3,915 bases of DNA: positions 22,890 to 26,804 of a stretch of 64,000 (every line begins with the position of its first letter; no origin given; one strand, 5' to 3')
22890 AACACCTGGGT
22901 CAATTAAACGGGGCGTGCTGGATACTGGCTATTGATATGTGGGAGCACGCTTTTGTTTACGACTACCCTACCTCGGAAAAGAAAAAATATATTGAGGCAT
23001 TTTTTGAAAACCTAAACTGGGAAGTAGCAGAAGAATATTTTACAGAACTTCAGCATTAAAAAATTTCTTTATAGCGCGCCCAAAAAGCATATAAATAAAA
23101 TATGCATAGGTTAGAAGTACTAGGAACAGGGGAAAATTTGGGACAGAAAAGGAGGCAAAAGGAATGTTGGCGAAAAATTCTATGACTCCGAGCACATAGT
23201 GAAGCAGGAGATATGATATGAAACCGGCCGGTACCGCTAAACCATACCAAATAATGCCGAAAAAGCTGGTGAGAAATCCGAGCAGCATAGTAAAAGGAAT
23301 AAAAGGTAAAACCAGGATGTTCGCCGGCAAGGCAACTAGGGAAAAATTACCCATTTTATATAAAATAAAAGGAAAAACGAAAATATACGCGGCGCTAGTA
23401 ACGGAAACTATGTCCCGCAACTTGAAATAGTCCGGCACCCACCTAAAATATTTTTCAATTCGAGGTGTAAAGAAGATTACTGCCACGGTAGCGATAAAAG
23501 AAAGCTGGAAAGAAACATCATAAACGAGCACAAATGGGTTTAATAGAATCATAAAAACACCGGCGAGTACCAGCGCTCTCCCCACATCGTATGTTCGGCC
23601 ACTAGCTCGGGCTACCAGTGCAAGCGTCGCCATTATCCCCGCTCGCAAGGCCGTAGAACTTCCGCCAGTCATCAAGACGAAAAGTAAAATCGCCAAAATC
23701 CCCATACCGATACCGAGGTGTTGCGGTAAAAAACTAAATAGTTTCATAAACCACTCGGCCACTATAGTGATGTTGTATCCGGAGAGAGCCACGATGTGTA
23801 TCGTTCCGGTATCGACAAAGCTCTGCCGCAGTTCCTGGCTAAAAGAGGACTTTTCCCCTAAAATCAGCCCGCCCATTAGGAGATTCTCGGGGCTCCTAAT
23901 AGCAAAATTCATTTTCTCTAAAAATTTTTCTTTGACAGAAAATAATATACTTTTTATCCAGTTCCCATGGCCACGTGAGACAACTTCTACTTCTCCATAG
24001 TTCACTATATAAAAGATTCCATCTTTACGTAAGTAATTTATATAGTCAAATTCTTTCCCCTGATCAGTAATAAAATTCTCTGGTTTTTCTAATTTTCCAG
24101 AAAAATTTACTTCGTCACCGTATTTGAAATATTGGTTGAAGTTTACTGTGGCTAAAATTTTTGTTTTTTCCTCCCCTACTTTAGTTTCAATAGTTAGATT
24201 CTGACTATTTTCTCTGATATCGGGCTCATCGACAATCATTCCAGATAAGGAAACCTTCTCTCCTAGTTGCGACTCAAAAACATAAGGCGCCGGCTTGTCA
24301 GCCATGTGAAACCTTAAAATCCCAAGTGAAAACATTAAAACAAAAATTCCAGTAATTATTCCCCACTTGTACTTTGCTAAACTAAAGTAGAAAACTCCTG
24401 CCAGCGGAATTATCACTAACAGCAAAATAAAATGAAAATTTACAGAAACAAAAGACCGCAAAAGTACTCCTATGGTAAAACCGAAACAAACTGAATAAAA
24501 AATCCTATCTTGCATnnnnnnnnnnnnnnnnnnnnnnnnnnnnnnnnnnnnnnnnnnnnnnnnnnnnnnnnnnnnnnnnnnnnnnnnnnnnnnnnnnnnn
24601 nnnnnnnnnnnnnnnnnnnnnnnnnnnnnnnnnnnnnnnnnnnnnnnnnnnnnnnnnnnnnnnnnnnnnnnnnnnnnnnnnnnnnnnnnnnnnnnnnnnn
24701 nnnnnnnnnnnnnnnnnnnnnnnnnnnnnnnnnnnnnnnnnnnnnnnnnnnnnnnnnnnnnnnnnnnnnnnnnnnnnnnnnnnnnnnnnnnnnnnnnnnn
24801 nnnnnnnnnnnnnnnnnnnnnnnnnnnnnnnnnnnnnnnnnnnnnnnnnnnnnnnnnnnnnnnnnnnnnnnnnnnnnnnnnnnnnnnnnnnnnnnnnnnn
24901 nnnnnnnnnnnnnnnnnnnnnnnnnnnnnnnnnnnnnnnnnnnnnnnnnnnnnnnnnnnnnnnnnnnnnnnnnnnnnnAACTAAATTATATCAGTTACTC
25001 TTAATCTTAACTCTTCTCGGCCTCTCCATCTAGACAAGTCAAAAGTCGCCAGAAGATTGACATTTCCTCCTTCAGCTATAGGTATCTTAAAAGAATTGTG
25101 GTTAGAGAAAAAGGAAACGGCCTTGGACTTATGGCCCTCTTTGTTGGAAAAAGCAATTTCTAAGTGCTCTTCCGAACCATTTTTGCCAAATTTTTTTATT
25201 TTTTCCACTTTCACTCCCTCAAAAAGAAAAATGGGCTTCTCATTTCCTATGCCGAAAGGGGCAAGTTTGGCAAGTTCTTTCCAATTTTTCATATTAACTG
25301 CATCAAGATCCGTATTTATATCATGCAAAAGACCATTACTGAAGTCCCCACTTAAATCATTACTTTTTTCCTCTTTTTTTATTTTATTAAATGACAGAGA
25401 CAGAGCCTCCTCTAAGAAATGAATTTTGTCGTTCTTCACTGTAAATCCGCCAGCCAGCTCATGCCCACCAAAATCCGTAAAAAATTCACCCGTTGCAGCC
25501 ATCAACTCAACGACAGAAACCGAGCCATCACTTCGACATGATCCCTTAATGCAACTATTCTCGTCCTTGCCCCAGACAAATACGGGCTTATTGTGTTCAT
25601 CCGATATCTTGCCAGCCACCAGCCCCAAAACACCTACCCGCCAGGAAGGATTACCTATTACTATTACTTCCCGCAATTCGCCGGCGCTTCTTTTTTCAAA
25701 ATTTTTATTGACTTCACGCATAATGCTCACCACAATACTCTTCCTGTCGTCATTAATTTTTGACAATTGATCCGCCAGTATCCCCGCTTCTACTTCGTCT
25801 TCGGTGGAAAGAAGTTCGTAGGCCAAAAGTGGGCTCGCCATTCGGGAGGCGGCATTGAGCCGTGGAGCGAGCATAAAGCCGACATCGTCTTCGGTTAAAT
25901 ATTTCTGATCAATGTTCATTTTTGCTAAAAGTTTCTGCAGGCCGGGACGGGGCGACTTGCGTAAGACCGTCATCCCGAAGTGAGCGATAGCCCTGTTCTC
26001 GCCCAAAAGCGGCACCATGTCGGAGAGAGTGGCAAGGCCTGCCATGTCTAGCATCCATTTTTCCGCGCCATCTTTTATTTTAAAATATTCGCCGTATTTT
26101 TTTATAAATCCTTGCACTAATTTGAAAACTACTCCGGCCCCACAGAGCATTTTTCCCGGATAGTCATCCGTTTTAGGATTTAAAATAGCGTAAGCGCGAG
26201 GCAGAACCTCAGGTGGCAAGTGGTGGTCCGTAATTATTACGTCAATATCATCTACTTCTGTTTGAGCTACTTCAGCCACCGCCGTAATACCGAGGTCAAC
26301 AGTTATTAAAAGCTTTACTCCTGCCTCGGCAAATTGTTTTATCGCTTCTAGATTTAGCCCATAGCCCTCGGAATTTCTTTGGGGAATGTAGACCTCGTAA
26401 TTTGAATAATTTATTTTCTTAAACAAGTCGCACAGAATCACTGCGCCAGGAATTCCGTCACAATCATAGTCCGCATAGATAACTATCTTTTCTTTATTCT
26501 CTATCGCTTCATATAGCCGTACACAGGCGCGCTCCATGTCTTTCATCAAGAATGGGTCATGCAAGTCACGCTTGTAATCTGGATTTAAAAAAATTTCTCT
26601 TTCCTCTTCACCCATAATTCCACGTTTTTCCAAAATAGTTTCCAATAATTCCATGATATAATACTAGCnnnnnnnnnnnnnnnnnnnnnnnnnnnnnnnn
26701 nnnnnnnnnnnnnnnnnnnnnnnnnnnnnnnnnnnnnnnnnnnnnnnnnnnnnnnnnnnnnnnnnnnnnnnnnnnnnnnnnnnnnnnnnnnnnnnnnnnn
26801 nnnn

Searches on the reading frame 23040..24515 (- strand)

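Call 75: search_protein_families(library=pfam, proteins=[window:23040-24515:-], max_evalue=0.0001)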
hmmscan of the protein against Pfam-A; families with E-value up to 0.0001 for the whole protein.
window:23040-24515:- (491 aa): 2 families
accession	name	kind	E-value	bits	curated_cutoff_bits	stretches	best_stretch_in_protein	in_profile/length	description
PF03772.21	Competence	-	5.8e-51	173.9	23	1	217-479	1-266/270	Competence protein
PF13567.11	DUF4131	-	3.6e-16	59.7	31.6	1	24-177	4-163/165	Domain of unknown function (DUF4131)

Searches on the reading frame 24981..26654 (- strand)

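Call 75: search_protein_families(library=pfam, proteins=[window:24981-26654:-], max_evalue=0.0001)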
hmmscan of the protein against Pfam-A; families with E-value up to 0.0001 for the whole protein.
window:24981-26654:- (557 aa): 3 families
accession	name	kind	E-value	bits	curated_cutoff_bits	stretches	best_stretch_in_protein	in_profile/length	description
PF01368.27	DHH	-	8.8e-24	84.6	28.1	1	56-189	1-108/125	DHH family, N-terminal domain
PF17768.7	RecJ_OB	-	2.6e-20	72.9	27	1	445-555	2-107/107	RecJ OB domain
PF02272.25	DHHA1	-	1.3e-10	42.1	25.9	1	335-418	10-93/102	DHHA1 domain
